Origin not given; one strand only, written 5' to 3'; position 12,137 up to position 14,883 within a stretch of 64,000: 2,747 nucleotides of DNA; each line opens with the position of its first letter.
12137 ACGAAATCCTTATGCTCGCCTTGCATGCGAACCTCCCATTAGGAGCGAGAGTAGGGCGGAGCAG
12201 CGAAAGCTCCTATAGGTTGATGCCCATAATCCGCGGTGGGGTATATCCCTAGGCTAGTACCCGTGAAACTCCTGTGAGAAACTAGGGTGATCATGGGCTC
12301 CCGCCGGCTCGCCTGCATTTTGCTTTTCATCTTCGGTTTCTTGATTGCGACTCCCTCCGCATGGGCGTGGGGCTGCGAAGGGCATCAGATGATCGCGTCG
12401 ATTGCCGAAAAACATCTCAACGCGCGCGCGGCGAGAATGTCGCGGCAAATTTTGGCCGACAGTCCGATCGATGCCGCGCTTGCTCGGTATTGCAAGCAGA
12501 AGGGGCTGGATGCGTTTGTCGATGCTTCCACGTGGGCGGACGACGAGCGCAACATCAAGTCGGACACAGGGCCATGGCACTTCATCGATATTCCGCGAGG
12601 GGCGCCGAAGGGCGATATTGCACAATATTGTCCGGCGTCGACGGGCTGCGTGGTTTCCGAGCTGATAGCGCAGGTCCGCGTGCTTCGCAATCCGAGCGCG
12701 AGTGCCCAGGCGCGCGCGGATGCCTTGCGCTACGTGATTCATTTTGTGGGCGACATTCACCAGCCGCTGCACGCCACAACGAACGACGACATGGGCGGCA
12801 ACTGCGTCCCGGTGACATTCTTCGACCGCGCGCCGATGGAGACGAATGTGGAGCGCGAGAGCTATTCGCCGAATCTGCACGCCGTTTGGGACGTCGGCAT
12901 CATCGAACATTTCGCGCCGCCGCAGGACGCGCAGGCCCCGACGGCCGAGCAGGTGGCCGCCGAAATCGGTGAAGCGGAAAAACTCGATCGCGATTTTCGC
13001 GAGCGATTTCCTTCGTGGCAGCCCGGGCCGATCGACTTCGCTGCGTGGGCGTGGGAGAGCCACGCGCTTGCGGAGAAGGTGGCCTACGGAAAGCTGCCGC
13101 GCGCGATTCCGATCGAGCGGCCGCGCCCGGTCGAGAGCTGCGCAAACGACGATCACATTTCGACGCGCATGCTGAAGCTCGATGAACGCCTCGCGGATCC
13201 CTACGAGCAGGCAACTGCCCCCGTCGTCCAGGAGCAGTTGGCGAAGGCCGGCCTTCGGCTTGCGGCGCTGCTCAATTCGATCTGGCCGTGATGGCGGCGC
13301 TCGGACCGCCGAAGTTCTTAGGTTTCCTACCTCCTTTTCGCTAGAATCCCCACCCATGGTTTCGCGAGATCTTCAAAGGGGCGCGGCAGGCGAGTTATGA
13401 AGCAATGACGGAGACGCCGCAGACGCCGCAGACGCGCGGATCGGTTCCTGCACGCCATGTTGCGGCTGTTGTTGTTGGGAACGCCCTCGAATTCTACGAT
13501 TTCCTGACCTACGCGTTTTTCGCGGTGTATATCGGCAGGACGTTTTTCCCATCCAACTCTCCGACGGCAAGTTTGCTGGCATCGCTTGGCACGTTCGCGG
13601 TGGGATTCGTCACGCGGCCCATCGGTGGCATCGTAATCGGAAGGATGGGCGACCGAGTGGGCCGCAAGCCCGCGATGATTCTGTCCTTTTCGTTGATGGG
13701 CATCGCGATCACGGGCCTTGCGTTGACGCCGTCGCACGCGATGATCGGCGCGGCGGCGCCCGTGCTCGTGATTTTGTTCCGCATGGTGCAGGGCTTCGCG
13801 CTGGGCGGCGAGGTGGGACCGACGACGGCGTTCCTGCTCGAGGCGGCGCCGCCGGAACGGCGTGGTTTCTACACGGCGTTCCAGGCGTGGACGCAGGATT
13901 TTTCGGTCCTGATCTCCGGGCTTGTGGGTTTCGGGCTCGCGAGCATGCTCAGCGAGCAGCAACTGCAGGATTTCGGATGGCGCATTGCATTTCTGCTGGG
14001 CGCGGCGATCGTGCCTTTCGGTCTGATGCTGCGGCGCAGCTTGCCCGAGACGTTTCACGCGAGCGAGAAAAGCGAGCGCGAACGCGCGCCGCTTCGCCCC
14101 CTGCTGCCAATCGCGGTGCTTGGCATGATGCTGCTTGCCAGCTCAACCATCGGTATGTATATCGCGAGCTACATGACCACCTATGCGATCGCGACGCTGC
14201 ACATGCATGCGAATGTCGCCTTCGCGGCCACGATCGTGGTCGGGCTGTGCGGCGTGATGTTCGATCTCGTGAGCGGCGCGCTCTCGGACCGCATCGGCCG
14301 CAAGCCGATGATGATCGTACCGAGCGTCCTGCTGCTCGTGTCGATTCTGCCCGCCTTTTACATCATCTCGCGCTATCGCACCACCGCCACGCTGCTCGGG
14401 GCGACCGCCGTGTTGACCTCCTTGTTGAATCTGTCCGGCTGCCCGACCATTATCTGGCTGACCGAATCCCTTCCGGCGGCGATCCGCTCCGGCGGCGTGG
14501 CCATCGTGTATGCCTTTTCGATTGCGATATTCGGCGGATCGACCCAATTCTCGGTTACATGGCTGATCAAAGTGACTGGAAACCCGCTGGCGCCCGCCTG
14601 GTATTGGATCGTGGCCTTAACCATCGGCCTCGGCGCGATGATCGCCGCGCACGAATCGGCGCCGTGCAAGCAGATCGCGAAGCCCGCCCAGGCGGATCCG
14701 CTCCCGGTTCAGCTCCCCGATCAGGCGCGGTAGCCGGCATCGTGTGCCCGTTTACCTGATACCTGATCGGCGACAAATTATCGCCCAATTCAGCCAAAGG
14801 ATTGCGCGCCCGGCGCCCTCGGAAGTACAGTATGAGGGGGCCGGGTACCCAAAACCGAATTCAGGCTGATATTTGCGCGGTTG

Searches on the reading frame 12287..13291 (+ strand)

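Call 49: search_protein_families(library=pfam, proteins=[window:12287-13291:+], max_evalue=0.001)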
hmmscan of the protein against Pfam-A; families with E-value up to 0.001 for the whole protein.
window:12287-13291:+ (334 aa): 1 family
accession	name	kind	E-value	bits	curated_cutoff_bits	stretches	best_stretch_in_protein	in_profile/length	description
PF02265.22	S1-P1_nuclease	-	7.3e-57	193.6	29.5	1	28-332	1-256/258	S1/P1 Nuclease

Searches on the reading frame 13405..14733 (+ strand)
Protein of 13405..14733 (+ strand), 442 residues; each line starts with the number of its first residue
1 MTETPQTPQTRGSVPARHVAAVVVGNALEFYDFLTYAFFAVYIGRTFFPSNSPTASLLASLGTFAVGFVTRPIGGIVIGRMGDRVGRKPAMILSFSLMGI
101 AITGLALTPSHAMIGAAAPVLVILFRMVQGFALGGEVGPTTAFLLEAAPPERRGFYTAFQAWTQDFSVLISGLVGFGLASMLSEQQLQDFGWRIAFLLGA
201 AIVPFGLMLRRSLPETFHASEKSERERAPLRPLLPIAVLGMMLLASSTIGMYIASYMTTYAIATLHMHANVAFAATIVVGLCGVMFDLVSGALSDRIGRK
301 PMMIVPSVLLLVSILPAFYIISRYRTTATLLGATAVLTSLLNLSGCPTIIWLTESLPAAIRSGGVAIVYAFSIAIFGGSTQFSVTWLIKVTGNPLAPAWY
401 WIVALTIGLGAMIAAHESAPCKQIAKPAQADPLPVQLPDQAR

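Call 9: search_protein_families(library=pfam, proteins=[window:13405-14733:+], max_evalue=0.001)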
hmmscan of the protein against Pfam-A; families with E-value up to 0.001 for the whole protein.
window:13405-14733:+ (442 aa): 2 families
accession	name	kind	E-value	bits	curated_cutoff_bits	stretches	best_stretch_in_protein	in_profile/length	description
PF00083.30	Sugar_tr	-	1.4e-23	83.9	22.3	2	22-226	5-205/452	Sugar (and other) transporter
PF07690.21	MFS_1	-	2.3e-23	83.1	33.4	1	37-370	4-337/347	Major Facilitator Superfamily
